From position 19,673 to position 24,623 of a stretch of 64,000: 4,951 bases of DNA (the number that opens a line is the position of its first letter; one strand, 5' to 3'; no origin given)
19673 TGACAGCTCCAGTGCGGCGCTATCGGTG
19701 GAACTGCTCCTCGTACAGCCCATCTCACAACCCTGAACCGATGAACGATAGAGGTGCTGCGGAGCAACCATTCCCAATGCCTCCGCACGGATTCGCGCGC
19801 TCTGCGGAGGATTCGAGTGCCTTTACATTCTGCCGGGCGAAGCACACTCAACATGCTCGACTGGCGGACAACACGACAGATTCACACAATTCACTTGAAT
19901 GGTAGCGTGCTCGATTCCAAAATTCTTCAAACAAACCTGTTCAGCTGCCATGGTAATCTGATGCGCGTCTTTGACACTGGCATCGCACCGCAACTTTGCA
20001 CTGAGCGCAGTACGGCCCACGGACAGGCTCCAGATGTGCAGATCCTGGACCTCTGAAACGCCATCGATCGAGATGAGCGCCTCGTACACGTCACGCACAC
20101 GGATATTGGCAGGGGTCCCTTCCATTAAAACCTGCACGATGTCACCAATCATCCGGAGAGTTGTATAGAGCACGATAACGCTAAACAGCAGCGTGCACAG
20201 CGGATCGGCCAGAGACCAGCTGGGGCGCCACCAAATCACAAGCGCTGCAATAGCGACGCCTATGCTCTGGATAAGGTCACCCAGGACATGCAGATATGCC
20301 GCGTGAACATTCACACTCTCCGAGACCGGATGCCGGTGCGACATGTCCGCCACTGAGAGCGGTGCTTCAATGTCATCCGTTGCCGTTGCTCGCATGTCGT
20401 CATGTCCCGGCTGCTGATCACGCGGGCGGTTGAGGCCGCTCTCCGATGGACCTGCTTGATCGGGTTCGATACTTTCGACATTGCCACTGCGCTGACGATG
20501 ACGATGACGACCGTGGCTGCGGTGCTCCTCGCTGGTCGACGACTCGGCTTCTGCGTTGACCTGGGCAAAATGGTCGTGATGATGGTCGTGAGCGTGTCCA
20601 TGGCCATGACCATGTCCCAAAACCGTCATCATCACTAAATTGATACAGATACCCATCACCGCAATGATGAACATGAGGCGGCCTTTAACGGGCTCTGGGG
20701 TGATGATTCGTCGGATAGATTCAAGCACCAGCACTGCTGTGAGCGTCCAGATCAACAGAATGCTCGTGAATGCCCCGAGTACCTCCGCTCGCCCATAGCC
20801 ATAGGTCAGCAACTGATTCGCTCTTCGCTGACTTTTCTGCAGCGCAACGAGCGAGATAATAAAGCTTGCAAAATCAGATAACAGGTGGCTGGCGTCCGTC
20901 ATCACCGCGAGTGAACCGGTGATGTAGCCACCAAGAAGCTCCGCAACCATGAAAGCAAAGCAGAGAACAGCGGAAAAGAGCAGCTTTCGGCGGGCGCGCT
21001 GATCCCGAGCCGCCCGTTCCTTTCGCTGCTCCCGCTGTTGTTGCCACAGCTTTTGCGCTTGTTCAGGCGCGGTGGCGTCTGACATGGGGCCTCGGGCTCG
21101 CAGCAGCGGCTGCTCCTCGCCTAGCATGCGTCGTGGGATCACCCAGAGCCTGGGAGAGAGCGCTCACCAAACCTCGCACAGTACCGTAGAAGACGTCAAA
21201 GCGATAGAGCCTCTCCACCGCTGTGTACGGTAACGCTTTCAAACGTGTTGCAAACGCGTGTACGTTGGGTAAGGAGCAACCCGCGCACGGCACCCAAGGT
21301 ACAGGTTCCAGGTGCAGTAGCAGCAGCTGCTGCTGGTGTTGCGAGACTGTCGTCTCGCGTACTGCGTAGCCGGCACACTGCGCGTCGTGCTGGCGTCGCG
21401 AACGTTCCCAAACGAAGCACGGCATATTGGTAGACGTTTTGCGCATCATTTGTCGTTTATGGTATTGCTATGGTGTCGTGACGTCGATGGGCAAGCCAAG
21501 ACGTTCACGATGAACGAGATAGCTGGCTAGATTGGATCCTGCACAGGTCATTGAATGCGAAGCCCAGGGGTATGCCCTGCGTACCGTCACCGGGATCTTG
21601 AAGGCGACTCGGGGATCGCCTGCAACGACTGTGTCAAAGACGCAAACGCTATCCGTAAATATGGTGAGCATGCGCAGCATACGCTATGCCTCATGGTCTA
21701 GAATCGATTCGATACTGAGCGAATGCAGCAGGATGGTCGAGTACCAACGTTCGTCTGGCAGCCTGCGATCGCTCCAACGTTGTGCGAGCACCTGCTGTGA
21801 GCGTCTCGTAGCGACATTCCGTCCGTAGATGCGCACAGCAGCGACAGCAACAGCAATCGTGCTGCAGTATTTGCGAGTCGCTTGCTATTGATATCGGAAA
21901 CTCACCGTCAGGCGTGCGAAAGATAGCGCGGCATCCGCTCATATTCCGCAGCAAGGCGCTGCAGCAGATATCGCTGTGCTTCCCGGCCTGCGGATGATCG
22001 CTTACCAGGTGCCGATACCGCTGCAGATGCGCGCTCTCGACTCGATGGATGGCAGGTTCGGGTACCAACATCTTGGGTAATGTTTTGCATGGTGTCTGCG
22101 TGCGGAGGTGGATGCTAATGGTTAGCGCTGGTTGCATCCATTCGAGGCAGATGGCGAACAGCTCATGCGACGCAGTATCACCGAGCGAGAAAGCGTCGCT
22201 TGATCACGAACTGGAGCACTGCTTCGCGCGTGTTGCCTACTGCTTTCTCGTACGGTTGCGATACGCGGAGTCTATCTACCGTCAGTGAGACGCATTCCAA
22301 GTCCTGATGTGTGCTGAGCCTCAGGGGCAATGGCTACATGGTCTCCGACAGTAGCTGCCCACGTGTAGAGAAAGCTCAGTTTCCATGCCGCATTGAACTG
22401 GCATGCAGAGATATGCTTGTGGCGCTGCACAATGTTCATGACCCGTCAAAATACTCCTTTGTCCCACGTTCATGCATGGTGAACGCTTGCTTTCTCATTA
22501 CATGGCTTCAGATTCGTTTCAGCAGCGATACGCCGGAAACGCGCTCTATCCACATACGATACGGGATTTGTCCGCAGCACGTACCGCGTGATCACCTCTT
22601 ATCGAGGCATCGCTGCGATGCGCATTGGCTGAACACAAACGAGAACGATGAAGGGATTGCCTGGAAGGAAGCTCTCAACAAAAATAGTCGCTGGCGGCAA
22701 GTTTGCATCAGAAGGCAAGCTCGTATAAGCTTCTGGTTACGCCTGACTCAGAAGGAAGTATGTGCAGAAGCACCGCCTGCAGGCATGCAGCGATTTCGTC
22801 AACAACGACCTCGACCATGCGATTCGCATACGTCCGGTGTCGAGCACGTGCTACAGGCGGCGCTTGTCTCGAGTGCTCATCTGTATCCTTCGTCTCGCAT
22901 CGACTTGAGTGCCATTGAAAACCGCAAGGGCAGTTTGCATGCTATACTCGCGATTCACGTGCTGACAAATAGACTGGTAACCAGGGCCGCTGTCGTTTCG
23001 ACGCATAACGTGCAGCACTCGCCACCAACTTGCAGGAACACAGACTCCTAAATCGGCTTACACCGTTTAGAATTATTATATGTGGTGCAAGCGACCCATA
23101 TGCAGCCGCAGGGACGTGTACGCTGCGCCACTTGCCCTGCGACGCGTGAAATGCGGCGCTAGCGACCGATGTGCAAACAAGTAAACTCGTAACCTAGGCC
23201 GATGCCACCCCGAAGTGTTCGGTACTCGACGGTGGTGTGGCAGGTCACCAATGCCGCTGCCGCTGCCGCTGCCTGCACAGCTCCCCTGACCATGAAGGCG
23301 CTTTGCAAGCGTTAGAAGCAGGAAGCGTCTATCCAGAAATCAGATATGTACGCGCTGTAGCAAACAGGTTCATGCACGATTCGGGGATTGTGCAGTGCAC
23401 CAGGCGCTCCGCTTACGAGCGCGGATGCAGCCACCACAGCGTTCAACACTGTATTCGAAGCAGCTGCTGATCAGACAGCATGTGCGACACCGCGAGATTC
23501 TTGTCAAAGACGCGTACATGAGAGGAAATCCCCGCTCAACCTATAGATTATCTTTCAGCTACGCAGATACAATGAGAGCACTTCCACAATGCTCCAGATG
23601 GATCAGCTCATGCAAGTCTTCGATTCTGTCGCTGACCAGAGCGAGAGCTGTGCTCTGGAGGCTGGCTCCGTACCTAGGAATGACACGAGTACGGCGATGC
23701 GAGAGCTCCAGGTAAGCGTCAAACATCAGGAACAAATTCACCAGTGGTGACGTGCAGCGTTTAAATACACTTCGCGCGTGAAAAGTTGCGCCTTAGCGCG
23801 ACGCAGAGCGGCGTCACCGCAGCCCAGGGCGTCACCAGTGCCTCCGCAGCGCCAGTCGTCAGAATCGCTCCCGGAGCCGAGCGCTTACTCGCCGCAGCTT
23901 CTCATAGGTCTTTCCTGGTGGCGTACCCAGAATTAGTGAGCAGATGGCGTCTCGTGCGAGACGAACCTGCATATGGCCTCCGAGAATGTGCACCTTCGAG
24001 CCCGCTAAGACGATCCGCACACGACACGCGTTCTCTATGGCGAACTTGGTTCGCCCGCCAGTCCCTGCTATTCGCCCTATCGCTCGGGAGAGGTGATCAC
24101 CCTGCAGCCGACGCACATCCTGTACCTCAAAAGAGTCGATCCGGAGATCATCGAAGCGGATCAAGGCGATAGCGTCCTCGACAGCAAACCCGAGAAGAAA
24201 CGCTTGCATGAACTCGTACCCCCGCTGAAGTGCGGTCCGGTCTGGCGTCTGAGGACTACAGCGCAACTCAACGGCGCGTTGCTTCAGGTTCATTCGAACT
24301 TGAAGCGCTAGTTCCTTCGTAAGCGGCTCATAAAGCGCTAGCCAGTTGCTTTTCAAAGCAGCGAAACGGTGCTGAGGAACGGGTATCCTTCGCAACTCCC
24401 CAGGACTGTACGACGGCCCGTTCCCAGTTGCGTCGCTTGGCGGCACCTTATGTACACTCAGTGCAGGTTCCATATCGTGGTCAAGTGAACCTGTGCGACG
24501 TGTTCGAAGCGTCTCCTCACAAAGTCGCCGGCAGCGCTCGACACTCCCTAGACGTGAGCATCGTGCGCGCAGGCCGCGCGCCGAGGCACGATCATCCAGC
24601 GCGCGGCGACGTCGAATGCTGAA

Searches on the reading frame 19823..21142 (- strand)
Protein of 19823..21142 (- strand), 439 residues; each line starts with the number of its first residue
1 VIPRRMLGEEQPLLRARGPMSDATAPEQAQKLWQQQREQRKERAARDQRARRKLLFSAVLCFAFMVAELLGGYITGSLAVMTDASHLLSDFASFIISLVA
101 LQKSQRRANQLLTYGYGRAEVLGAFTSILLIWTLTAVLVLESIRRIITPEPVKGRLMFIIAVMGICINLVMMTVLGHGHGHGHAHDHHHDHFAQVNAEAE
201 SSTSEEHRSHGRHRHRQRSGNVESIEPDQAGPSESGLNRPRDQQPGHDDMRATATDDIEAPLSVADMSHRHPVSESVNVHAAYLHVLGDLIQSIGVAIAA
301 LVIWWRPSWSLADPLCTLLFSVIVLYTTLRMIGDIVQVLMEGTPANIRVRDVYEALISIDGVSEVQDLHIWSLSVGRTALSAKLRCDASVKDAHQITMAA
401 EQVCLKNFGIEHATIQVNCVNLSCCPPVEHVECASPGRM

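Call 11: search_protein_families(library=pfam, proteins=[window:19823-21142:-], max_evalue=0.001)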
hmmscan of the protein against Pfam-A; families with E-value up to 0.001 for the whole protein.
window:19823-21142:- (439 aa): 2 families
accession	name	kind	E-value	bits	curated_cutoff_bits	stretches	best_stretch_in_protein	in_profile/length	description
PF01545.26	Cation_efflux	-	1.9e-46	158.8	26.6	1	55-340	2-198/198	Cation efflux family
PF16916.11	ZT_dimer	-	5.2e-15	55.7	26.7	1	346-418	3-76/78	Dimerisation domain of Zinc Transporter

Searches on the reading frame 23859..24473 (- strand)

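Call 11: search_protein_families(library=pfam, proteins=[window:23859-24473:-], max_evalue=0.001)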
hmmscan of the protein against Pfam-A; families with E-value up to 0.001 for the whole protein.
window:23859-24473:- (204 aa): 1 family
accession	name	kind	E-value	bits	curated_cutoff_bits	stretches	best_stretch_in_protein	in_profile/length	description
PF22891.2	KH_PNO1_2nd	-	1.2e-36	125.1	27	1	112-200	2-90/90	Eukaryotic type KH-domain (KH-domain type I) (327.11.2)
